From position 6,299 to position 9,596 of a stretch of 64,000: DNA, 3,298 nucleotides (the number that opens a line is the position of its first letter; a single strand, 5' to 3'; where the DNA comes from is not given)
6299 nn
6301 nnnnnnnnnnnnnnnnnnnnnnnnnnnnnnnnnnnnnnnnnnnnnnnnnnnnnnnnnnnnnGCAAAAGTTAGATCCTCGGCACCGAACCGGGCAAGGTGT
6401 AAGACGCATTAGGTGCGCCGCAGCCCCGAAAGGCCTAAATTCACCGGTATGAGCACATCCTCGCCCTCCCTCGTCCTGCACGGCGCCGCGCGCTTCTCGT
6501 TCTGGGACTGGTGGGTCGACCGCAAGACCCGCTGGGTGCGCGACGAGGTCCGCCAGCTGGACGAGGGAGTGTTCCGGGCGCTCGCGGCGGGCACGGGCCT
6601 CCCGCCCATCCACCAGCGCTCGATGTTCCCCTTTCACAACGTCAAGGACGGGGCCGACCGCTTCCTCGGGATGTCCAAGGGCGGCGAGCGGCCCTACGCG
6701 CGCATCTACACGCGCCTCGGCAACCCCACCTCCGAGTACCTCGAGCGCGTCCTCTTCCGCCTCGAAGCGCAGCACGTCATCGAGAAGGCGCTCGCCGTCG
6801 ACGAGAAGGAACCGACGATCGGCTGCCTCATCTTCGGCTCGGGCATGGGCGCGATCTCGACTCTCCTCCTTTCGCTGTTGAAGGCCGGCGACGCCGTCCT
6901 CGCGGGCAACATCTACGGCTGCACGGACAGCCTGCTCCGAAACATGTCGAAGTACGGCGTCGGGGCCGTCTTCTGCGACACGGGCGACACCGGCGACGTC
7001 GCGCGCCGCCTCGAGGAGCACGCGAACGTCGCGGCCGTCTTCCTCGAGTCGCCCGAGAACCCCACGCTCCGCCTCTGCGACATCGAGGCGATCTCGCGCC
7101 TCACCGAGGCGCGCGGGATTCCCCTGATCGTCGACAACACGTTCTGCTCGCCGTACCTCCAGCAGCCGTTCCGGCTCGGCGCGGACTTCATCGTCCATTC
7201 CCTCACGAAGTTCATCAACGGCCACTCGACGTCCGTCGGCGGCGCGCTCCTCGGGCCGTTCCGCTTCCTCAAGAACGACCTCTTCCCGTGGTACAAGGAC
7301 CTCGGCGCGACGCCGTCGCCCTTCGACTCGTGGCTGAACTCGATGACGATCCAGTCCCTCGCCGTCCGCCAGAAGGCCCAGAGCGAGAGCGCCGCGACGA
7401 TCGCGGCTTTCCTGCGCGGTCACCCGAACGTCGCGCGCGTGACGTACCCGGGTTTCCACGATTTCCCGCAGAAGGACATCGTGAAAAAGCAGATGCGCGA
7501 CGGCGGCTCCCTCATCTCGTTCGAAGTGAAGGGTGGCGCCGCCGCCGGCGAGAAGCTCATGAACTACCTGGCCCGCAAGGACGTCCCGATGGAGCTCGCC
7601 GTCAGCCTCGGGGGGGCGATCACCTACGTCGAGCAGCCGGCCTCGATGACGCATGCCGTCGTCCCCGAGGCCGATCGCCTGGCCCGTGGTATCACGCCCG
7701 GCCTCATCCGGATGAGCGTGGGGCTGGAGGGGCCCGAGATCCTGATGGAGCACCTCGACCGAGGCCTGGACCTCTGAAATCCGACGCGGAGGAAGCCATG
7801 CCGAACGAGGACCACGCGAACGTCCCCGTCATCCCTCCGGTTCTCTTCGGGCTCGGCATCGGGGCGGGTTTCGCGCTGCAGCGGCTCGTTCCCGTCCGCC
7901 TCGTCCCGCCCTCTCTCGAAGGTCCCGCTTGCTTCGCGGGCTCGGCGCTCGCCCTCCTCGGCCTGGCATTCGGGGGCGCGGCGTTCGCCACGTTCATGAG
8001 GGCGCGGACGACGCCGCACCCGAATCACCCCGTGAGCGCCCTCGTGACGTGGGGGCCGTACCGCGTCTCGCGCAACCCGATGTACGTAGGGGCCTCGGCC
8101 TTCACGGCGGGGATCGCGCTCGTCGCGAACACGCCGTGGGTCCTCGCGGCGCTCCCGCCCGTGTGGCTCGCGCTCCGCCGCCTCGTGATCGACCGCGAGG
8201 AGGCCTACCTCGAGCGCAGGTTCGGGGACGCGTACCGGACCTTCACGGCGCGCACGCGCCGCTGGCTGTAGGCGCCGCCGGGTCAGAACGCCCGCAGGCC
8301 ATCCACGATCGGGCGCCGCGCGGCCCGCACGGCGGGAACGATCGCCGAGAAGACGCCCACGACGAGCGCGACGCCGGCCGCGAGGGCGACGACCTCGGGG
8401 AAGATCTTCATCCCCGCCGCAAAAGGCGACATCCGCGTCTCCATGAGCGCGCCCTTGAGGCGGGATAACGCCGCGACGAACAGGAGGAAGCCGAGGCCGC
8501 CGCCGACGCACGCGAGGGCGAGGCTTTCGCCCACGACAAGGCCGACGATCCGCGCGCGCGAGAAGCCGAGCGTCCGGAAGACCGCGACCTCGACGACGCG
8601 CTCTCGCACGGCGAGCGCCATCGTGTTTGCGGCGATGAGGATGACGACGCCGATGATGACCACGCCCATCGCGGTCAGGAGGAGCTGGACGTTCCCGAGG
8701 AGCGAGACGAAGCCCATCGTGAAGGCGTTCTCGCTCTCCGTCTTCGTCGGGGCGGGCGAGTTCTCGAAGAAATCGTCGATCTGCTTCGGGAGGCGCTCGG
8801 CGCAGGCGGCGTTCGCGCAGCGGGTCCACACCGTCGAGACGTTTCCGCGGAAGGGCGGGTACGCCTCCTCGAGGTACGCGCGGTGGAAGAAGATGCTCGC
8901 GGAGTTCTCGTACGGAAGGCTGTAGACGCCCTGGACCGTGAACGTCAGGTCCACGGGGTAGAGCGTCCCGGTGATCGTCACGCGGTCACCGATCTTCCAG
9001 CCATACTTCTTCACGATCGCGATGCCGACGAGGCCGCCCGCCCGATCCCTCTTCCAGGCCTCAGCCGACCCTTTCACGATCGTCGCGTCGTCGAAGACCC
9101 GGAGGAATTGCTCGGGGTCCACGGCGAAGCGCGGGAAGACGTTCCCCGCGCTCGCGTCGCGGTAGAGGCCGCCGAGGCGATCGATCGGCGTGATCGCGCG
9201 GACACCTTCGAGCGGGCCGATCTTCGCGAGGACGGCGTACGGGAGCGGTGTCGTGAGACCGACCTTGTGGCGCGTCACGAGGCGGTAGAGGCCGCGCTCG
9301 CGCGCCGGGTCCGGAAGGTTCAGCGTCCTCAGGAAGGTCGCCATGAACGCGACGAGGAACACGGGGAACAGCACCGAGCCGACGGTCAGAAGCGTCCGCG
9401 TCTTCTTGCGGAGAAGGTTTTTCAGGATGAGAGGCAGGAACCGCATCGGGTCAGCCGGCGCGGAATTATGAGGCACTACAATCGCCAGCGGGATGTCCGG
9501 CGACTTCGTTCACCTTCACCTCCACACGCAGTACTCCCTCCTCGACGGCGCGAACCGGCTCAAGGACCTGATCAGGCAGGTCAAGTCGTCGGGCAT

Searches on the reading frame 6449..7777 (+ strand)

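Call 73: search_protein_families(library=pfam, proteins=[window:6449-7777:+], max_evalue=0.00001)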
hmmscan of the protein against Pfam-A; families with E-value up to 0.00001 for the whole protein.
window:6449-7777:+ (442 aa): 1 family
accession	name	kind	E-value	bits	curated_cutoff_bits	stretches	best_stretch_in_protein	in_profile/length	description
PF01053.26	Cys_Met_Meta_PP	-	1.6e-93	313.7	27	1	50-440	18-380/381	Cys/Met metabolism PLP-dependent enzyme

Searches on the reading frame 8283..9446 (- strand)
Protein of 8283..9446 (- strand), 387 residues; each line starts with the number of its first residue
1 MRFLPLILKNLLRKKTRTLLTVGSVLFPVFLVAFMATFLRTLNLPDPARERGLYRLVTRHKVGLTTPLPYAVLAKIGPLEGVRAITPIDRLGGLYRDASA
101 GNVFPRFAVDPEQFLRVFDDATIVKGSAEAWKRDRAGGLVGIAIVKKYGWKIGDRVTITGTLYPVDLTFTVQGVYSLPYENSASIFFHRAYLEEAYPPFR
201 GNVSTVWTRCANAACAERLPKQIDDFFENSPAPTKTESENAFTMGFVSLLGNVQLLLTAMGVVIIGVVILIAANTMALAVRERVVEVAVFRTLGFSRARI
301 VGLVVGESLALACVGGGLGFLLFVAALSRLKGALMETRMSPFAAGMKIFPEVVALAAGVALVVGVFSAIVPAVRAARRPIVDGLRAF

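Call 73: search_protein_families(library=pfam, proteins=[window:8283-9446:-], max_evalue=0.00001)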
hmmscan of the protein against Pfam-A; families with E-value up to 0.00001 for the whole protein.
window:8283-9446:- (387 aa): 1 family
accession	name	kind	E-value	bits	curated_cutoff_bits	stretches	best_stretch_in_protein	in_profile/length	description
PF02687.27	FtsX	-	5.9e-14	52.6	25.5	1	259-379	2-119/120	FtsX-like permease C-terminal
